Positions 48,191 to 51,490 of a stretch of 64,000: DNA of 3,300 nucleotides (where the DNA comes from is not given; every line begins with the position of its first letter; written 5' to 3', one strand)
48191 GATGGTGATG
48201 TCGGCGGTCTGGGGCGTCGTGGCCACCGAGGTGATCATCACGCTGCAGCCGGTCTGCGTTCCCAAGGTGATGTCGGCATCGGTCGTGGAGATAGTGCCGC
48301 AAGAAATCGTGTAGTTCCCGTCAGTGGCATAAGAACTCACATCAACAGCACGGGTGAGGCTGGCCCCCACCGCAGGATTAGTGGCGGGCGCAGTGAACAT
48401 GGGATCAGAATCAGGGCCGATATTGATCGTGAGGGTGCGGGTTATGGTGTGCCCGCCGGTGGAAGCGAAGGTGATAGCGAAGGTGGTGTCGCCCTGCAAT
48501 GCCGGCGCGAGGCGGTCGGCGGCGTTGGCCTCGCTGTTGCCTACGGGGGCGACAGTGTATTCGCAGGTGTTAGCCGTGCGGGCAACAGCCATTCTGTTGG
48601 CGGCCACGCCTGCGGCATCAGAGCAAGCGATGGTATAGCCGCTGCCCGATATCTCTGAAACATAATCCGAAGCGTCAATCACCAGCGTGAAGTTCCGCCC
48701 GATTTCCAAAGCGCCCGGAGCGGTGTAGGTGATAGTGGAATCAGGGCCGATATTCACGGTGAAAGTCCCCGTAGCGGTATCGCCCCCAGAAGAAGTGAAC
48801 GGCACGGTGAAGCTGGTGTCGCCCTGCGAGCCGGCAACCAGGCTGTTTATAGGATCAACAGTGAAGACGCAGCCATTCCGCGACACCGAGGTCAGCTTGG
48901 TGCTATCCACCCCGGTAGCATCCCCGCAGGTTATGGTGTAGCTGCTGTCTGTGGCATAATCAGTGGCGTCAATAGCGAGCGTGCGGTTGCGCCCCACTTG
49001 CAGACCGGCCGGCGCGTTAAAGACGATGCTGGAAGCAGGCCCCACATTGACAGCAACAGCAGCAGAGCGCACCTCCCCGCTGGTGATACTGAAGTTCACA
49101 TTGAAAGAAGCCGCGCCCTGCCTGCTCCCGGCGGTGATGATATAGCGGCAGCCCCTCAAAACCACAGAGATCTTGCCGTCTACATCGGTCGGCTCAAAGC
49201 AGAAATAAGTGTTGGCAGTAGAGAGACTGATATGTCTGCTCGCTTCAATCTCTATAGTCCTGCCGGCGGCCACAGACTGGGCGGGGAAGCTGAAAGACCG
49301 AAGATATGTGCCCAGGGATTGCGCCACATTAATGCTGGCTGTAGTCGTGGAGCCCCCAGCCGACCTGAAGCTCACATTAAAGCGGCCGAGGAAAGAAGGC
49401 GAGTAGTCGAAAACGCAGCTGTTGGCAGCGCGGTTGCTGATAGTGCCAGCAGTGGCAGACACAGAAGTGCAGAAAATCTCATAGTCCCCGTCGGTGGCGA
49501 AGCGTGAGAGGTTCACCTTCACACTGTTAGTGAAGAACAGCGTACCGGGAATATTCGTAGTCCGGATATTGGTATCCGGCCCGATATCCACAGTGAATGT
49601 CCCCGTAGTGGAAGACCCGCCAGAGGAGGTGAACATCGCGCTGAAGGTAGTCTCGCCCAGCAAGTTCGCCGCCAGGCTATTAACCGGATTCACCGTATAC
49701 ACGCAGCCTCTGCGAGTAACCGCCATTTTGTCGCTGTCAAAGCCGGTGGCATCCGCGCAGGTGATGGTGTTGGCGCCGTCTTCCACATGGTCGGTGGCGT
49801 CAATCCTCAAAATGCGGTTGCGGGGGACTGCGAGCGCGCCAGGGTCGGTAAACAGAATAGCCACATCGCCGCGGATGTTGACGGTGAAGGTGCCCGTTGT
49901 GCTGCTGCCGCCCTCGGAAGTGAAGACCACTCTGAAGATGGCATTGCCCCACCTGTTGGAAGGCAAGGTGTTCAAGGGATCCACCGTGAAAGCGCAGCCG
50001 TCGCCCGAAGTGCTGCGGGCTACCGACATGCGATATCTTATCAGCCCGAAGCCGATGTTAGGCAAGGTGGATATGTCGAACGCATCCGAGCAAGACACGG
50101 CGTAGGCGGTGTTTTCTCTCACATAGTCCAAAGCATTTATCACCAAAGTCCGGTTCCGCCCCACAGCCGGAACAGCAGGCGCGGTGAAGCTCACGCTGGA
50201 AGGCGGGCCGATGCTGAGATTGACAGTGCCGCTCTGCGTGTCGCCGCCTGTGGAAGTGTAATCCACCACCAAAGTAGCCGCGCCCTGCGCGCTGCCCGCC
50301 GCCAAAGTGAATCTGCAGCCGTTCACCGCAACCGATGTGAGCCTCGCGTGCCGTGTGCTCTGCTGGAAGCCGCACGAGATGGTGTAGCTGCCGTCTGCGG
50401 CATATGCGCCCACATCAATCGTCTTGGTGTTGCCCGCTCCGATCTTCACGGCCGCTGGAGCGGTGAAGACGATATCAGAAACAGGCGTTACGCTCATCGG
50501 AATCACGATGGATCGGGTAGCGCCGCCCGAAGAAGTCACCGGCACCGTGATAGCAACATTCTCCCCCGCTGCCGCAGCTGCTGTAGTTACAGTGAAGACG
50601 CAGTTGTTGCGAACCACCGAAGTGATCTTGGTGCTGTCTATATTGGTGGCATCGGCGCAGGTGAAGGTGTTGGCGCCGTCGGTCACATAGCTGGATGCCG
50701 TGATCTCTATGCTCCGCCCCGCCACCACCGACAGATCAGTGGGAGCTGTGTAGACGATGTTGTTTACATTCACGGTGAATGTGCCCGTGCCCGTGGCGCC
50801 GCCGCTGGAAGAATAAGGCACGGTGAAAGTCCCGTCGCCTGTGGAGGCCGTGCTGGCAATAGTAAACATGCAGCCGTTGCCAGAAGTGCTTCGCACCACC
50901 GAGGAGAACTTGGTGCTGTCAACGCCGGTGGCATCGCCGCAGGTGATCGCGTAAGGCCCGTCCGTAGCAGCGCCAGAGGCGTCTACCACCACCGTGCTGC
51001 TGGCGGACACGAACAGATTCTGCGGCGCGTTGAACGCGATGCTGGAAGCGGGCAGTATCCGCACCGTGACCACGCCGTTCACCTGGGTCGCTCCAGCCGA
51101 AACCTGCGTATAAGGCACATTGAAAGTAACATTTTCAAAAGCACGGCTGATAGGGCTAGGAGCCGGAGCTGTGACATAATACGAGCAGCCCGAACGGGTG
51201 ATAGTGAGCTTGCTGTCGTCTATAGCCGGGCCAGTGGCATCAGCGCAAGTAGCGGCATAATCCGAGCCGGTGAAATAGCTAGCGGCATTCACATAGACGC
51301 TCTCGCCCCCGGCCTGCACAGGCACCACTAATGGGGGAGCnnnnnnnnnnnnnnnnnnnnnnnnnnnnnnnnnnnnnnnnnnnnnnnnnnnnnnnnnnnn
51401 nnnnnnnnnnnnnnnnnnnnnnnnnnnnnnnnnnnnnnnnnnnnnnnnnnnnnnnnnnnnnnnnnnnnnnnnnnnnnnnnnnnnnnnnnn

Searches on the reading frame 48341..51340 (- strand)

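Call 7: search_protein_families(library=pfam, proteins=[window:48341-51340:-], max_evalue=0.1)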
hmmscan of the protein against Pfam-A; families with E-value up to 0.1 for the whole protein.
window:48341-51340:- (1000 aa): 2 families
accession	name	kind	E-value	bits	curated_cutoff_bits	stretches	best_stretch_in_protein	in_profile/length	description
PF13473.12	Cupredoxin_1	-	0.0035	17.8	27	0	225-334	8-102/104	Cupredoxin-like domain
PF01835.25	MG2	-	0.0053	17.5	32.8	0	121-190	27-96/96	MG2 domain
